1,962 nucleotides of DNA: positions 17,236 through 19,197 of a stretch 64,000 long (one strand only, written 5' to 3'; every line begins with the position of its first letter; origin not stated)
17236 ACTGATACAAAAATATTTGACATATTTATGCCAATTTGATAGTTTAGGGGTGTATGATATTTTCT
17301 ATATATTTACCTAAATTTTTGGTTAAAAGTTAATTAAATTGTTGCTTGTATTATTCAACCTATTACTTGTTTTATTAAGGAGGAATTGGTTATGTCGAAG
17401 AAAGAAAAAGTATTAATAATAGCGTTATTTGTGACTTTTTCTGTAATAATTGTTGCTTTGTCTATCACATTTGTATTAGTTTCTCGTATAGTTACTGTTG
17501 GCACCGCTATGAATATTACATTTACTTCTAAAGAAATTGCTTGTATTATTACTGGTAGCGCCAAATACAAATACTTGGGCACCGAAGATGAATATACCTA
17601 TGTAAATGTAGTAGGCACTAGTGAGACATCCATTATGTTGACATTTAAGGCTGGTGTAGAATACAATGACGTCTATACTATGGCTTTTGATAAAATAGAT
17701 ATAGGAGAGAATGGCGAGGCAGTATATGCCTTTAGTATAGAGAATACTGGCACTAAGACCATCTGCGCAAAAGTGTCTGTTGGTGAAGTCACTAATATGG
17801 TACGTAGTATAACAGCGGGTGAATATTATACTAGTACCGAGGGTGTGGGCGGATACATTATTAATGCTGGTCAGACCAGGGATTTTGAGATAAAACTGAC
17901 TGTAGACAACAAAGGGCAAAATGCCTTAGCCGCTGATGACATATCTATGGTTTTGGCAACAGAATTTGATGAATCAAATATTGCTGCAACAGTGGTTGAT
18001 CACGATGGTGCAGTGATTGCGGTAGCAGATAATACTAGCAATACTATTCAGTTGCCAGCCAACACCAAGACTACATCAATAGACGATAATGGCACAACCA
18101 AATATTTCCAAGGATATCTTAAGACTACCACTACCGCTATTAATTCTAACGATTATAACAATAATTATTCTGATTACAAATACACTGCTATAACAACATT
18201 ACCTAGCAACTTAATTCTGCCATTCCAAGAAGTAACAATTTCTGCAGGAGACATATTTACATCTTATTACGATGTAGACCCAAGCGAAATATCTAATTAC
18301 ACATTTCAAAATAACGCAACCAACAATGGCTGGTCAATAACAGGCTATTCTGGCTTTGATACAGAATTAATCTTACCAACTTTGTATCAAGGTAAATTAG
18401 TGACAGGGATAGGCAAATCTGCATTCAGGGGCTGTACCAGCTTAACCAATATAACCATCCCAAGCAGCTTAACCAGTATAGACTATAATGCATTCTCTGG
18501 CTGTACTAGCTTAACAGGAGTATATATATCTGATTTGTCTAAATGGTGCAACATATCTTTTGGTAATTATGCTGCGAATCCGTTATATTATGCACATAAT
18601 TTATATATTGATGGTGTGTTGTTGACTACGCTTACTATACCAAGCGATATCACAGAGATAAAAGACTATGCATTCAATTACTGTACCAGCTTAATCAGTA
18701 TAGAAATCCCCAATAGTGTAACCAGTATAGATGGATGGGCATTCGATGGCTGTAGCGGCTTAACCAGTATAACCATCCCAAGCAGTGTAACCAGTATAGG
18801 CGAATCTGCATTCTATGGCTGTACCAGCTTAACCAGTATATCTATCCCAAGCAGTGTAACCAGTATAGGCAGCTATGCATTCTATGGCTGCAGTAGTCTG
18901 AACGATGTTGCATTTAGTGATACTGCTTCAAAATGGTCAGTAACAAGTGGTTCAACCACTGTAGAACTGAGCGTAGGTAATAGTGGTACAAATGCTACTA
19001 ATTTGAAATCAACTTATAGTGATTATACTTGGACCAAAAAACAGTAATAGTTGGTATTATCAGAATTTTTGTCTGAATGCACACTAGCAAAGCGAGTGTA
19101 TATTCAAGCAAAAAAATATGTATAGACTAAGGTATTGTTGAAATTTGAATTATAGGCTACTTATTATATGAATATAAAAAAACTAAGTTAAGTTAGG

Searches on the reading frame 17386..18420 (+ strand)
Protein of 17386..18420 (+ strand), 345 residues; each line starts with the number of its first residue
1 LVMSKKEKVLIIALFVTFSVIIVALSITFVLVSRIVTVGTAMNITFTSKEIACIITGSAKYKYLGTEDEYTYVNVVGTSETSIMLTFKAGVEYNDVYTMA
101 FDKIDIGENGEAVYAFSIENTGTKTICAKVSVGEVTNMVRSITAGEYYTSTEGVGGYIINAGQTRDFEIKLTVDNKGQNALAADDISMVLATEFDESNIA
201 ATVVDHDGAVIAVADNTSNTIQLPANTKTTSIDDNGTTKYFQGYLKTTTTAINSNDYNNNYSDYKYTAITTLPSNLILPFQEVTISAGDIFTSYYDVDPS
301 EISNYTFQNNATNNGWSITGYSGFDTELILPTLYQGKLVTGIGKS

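Call 49: find_homologous_proteins(query=window:17386-18420:+, max_evalue=0.001)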
Query window:17386-18420:+ (345 aa): 1 proteins with E <= 0.001 among 2394 candidates.
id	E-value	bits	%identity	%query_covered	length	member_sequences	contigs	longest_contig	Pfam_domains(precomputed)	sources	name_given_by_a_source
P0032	3.9e-213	724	100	99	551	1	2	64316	PF13306.13,PF13855.13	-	-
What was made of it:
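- The N-terminal domain of the LRR protein has no homologues, so no second locus exists for comparison (call 49).
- Tried and rejected: Only the gene itself was found (call 49).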

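Call 50: find_encoding_contigs(protein=P0032, flank=5000, max_places=6)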
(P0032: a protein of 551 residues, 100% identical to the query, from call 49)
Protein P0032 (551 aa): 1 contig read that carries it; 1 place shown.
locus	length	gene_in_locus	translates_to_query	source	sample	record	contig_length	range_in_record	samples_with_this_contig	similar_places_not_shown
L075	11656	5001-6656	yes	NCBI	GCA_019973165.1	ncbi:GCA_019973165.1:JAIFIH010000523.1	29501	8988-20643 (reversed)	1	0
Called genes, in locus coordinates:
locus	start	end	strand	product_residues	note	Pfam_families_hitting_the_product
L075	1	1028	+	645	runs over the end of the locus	PF00009:GTP_EFTU, PF22042:EF-G_D2, PF03144:GTP_EFTU_D2, PF14492:EFG_III, PF16658:RF3_C (weak), PF03764:EFG_IV, PF00679:EFG_C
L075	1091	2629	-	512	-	PF07905:PucR, PF13556:HTH_30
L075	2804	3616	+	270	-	PF12847:Methyltransf_18, PF04816:TrmK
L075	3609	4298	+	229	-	PF02591:Zn_ribbon_9 (weak)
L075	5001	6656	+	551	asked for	PF13306:LRR_5, PF13855:LRR_8 (faint), PF13306:LRR_5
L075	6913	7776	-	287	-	-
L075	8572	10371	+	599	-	PF00009:GTP_EFTU, PF03144:GTP_EFTU_D2, PF00679:EFG_C, PF06421:LepA_C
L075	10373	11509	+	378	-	PF04055:Radical_SAM, PF06969:HemN_C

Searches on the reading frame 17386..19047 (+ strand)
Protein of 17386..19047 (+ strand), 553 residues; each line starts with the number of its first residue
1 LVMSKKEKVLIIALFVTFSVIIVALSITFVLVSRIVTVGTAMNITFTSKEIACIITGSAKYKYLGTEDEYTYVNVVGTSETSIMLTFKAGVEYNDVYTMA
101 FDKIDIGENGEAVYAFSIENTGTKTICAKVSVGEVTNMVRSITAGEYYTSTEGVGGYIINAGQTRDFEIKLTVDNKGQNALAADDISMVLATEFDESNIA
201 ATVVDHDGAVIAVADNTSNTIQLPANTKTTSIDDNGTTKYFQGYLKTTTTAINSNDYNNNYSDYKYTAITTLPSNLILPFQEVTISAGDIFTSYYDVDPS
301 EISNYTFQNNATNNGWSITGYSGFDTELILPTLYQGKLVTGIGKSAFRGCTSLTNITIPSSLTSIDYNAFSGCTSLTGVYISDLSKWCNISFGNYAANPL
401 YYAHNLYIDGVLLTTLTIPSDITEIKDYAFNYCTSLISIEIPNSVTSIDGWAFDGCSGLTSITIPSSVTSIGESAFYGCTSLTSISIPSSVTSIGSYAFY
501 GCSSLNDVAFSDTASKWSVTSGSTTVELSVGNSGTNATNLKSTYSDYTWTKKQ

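Call 32: find_encoding_contigs(protein=window:17386-19047:+, flank=4000, max_places=6)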
Protein window:17386-19047:+ (553 aa): no gene with exactly this product is on record in the collection.

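Call 42: search_protein_families(library=pfam, proteins=[window:17386-19047:+], max_evalue=0.001)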
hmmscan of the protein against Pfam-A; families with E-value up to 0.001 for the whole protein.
window:17386-19047:+ (553 aa): 2 families
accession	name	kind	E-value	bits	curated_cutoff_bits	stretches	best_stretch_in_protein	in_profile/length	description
PF13306.12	LRR_5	-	1.5e-45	154.6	27.7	2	412-516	12-114/127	BspA type Leucine rich repeat region (6 copies)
PF13855.12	LRR_8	-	1.6e-10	41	27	0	339-381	13-56/61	Leucine rich repeat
